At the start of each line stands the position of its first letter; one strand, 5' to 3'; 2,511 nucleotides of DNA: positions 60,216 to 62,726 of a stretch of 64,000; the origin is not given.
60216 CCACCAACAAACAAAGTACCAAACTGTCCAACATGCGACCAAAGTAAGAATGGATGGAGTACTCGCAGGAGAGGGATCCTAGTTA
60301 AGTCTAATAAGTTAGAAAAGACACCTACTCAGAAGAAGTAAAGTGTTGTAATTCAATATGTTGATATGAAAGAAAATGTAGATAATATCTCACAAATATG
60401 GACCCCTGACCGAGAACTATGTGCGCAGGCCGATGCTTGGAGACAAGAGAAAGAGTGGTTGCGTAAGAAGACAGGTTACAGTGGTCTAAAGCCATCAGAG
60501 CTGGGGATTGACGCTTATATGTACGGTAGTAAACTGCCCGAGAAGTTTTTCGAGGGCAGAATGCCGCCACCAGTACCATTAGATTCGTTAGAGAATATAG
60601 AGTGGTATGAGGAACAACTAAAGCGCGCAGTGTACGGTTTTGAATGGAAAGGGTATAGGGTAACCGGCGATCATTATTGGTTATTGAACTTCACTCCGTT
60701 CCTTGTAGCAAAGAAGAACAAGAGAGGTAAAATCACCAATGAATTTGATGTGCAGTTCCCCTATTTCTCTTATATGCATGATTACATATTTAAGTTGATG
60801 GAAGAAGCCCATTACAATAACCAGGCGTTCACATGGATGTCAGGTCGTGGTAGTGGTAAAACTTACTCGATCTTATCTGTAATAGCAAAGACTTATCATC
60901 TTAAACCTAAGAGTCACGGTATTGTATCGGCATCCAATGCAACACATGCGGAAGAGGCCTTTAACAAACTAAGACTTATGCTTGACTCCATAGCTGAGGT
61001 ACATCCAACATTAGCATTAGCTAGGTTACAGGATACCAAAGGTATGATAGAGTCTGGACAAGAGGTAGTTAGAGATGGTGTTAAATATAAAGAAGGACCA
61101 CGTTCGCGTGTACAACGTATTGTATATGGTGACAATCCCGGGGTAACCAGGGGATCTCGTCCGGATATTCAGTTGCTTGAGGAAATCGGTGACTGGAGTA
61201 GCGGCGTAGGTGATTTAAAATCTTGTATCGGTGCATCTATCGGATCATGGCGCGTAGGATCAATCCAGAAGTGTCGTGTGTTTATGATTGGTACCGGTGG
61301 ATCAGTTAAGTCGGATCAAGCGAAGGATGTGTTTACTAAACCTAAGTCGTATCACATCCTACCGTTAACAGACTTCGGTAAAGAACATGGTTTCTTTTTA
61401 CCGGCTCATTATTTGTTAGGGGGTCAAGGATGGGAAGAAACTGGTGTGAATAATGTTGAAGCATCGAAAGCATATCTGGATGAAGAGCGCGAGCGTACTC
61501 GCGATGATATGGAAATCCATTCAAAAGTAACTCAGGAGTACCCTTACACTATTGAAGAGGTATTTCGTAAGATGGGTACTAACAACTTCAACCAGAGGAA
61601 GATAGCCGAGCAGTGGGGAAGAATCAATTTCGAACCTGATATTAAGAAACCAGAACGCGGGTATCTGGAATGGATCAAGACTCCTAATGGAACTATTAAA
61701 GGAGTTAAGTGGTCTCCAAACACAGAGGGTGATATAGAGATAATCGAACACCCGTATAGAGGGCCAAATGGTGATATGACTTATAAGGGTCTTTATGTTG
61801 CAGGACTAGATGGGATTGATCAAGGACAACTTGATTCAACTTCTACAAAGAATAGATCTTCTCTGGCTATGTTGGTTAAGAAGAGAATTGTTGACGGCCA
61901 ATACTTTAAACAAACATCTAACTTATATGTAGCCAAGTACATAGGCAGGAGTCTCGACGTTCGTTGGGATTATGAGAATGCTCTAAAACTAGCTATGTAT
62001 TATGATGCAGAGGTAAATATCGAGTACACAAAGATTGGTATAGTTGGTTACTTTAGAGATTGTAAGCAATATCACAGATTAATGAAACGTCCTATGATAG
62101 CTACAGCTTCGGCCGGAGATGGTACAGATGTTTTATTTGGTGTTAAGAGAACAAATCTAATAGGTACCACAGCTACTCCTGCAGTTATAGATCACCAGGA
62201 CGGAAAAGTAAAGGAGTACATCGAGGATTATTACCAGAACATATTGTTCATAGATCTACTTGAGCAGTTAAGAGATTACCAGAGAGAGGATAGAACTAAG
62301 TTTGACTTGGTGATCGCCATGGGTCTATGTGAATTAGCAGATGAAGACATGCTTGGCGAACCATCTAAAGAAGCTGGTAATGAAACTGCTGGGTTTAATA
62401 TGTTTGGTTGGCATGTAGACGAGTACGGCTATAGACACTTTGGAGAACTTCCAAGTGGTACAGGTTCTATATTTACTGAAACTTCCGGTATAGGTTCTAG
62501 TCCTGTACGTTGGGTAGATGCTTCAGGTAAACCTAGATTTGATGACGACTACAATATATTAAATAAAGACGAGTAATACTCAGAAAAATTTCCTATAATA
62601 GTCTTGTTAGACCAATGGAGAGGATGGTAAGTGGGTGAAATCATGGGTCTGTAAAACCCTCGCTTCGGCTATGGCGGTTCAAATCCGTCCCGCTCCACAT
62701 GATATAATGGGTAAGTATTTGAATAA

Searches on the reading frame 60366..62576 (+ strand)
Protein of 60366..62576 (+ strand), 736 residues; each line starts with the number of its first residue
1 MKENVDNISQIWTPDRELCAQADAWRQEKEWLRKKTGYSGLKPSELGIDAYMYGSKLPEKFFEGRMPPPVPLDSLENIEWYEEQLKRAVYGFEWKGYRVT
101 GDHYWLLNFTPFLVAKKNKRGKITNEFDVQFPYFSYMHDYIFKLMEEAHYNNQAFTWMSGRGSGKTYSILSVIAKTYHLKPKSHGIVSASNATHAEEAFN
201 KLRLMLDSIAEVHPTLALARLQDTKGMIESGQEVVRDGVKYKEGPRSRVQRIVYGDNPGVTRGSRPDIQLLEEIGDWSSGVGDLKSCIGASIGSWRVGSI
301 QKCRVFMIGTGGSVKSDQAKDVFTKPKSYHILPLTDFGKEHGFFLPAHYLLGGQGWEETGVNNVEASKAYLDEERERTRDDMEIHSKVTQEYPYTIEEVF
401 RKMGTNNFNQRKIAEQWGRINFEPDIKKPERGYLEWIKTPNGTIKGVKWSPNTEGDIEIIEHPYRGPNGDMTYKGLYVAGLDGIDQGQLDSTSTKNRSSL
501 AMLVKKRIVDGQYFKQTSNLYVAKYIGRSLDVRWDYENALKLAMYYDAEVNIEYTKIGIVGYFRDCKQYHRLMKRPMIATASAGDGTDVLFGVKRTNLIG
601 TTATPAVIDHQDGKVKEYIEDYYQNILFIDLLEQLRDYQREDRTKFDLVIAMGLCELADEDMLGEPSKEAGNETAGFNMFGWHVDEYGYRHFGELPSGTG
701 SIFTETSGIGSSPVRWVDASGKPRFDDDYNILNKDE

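Call 8: search_protein_families(library=phrogs, proteins=[window:60366-62576:+], max_evalue=0.001)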
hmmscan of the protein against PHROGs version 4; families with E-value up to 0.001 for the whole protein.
window:60366-62576:+ (736 aa): 2 families
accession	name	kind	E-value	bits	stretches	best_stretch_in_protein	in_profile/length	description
phrog_6681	-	head and packaging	1.8e-57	196.2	1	76-663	90-726/758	terminase large subunit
phrog_2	-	head and packaging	0.00017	21.5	1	100-327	250-416/807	terminase large subunit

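Call 18: search_dna_similar(query=window:60366-62576:+, collection=phages, mode=protein, max_rows=15)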
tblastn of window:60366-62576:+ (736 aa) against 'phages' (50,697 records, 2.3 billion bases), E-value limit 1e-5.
Records with a match: 87; places in all: 87; records where one place covers at least 80% of the query: 38.
Best place of each record, by identity: <60% 87.
By first word of the organism name: uncultured 38; Bacteroides 30; Bacteriophage 8; IAS 2; Cellulophaga 2; Azobacteroides 2; bajarodcaudo 1; Kehishuvirus 1; Kolpuevirus 1; Bohxovirus 1; and 1 more.
By host as written in the record: - 48; Bacteroides intestinalis DSM 108646 25; Homo sapiens 2; Bacteroides intestinalis APC919/174 2; Bacteroides cellulosilyticus 2; Cellulophaga baltica #14 2; Candidatus Azobacteroides pseudotrichonymphae 2; Bacteroides thetaiotaomicron VPI-5484 2; and 2 more.
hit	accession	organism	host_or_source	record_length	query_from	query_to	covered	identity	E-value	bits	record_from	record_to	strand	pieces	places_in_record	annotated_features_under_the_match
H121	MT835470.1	Bacteriophage sp.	human fecal samples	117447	79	696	84%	28.1%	2e-53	206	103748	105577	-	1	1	record has no annotation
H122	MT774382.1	uncultured phage cr10_1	human feces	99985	71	652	79%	26.1%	7e-28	127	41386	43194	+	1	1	terminase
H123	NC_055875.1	uncultured phage cr10_1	human feces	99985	71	652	79%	26.1%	7e-28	127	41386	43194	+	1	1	terminase large subunit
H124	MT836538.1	Bacteriophage sp.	human fecal samples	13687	71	652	79%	25.2%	2e-20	102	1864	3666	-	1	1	record has no annotation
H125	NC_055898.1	uncultured phage cr115_1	human feces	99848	69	669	82%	24.3%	7e-23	110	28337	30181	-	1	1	terminase large subunit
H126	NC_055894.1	uncultured phage cr6_1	human feces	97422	71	652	79%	25.0%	1e-20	103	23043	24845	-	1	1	terminase large subunit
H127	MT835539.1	Bacteriophage sp.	human fecal samples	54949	292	696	55%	35.3%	4e-54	208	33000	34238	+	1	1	record has no annotation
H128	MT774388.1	uncultured phage cr112_1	human feces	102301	79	672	81%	24.1%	4e-20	102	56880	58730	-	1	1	terminase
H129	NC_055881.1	uncultured phage cr112_1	human feces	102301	79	672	81%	24.1%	4e-20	102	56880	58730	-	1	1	terminase large subunit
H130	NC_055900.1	uncultured phage cr125_1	human feces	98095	69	652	79%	24.4%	2e-20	102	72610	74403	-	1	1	terminase large subunit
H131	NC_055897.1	uncultured phage cr114_1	human feces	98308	69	652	79%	24.2%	4e-20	102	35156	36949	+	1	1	terminase large subunit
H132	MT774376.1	uncultured phage cr55_1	human feces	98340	71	652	79%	24.3%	1e-18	98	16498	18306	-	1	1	terminase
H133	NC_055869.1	uncultured phage cr55_1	human feces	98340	71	652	79%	24.3%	1e-18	98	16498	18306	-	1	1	terminase large subunit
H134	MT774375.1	uncultured phage cr50_1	human feces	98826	71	652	79%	24.2%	4e-22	108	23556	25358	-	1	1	terminase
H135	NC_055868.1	uncultured phage cr50_1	human feces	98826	71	652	79%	24.2%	4e-22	108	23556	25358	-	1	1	terminase large subunit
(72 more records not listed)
